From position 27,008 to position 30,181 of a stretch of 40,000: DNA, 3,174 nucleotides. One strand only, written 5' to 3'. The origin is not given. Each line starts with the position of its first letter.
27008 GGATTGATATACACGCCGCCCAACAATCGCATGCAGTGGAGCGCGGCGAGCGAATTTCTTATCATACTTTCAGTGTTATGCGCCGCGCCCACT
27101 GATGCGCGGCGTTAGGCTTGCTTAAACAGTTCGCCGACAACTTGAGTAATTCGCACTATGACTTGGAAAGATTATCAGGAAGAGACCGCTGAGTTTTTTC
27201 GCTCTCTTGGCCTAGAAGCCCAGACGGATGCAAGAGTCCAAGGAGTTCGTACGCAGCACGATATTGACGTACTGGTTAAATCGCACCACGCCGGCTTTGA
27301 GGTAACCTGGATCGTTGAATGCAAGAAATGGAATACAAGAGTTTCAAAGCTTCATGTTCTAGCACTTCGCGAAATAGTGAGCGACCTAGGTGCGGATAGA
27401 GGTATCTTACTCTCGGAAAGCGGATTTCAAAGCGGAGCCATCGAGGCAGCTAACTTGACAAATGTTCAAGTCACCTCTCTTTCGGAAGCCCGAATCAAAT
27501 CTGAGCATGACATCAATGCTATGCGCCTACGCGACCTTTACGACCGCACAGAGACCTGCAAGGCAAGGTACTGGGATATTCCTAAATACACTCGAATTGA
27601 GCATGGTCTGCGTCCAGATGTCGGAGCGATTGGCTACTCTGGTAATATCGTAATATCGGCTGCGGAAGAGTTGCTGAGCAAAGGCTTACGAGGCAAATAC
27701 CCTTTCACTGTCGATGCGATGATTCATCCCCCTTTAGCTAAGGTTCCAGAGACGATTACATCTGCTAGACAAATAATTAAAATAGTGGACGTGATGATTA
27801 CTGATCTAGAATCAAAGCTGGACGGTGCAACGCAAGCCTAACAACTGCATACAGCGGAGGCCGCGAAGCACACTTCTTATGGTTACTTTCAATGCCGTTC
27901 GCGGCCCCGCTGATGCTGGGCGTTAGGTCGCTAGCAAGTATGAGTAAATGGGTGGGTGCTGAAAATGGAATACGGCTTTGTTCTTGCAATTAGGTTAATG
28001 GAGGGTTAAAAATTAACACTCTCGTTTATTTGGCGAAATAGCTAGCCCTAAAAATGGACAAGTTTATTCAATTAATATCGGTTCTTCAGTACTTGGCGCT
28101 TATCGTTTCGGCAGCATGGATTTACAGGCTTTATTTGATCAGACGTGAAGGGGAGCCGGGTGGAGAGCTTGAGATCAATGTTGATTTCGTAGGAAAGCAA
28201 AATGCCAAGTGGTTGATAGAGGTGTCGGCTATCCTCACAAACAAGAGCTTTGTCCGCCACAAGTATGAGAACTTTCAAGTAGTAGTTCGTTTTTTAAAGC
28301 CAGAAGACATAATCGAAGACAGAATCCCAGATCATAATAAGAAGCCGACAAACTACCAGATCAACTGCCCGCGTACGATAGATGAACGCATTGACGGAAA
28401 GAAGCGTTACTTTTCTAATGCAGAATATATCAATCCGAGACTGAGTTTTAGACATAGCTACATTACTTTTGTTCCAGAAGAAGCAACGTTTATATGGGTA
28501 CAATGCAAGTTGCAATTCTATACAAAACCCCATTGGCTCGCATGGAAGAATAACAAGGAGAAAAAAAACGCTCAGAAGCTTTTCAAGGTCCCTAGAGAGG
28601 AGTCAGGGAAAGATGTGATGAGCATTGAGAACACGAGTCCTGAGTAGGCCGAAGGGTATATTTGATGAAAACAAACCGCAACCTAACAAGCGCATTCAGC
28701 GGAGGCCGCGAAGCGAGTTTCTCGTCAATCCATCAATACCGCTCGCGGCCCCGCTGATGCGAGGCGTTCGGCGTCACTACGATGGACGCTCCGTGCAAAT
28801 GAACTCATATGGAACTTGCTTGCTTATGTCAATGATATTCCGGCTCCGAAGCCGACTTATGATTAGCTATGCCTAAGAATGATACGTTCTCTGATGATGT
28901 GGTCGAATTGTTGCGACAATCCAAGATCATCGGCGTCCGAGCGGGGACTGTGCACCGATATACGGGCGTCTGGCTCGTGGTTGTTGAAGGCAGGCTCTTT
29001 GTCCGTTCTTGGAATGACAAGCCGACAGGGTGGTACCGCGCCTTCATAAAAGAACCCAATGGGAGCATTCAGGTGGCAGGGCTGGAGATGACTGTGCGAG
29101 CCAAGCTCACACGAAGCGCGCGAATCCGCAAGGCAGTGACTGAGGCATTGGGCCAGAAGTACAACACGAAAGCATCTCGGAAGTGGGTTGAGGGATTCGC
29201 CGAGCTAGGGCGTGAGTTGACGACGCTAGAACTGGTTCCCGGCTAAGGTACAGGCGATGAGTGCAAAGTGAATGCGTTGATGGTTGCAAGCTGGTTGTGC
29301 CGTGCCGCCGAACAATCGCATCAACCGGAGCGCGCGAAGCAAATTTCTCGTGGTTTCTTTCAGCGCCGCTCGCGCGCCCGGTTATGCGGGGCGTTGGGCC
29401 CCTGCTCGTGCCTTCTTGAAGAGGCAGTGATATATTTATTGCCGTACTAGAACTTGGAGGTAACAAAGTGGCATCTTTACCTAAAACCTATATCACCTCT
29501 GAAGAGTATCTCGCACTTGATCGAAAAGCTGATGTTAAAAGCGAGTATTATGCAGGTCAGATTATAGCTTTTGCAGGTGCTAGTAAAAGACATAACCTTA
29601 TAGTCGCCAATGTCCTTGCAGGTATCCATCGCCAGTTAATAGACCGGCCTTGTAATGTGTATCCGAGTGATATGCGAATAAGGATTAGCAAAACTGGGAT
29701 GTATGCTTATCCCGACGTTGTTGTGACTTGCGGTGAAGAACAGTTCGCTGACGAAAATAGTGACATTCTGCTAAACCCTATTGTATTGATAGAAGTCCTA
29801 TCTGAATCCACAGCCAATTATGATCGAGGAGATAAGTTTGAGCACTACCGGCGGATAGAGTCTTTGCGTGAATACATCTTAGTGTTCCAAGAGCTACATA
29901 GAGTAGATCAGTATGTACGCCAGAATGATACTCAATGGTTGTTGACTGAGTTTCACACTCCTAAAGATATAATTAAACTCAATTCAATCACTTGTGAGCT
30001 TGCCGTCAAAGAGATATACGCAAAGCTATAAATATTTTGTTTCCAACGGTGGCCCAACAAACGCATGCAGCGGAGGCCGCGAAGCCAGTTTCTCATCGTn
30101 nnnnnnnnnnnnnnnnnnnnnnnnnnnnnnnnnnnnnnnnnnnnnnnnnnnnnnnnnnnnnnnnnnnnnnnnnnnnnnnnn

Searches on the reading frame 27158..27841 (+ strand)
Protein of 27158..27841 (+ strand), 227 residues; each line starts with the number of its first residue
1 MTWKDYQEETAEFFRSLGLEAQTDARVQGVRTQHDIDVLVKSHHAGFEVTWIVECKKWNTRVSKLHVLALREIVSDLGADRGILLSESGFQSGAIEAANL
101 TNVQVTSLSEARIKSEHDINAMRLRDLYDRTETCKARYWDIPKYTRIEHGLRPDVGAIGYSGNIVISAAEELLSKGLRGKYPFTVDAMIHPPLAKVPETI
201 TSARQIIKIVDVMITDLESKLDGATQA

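Call 57: search_protein_families(library=pfam, proteins=[window:27158-27841:+], max_evalue=0.01)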
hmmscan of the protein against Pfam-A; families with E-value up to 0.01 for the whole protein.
window:27158-27841:+ (227 aa): 2 families
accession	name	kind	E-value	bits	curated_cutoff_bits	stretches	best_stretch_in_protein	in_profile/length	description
PF04471.18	Mrr_cat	-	4.6e-13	49.7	21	1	1-104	4-104/115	Restriction endonuclease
PF22722.2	NA-iREase1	-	0.00083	19.8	27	1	9-101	4-92/106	NACHT-associated inactive Restriction Endonuclease 1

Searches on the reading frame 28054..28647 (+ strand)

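Call 57: search_protein_families(library=pfam, proteins=[window:28054-28647:+], max_evalue=0.01)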
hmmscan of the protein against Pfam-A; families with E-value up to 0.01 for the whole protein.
window:28054-28647:+ (197 aa): 1 family
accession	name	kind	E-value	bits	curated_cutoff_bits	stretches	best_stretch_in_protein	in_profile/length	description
PF08657.15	DASH_Spc34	-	0.0058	16.7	26.7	1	92-182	46-133/280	DASH complex subunit Spc34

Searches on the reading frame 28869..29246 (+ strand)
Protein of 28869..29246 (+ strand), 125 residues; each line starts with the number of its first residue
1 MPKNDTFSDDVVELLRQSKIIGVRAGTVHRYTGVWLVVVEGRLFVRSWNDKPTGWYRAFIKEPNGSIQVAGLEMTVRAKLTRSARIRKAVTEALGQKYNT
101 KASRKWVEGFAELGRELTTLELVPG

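Call 57: search_protein_families(library=pfam, proteins=[window:28869-29246:+], max_evalue=0.01)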
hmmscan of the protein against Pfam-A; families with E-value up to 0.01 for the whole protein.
window:28869-29246:+ (125 aa): 1 family
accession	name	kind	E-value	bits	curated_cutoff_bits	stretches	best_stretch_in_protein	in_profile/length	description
PF10012.15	DUF2255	-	7.5e-16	58.9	29.8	1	25-121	19-114/115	Uncharacterized protein conserved in bacteria (DUF2255)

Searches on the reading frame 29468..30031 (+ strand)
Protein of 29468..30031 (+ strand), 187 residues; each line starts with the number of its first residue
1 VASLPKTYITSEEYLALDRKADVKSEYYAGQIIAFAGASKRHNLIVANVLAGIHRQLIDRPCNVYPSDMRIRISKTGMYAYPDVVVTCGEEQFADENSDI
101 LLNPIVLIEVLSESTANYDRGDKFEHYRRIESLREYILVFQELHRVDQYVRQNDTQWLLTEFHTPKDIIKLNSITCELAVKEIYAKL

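Call 57: search_protein_families(library=pfam, proteins=[window:29468-30031:+], max_evalue=0.01)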
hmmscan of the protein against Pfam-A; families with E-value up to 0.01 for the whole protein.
window:29468-30031:+ (187 aa): 1 family
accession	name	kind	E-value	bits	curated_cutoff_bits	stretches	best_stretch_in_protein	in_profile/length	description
PF05685.18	Uma2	-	6.5e-31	107.6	27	1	12-174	2-164/172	Putative restriction endonuclease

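Call 79: find_encoding_contigs(protein=window:29468-30031:+, flank=10000, max_places=10)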
Protein window:29468-30031:+ (187 aa): no gene with exactly this product is on record in the collection.
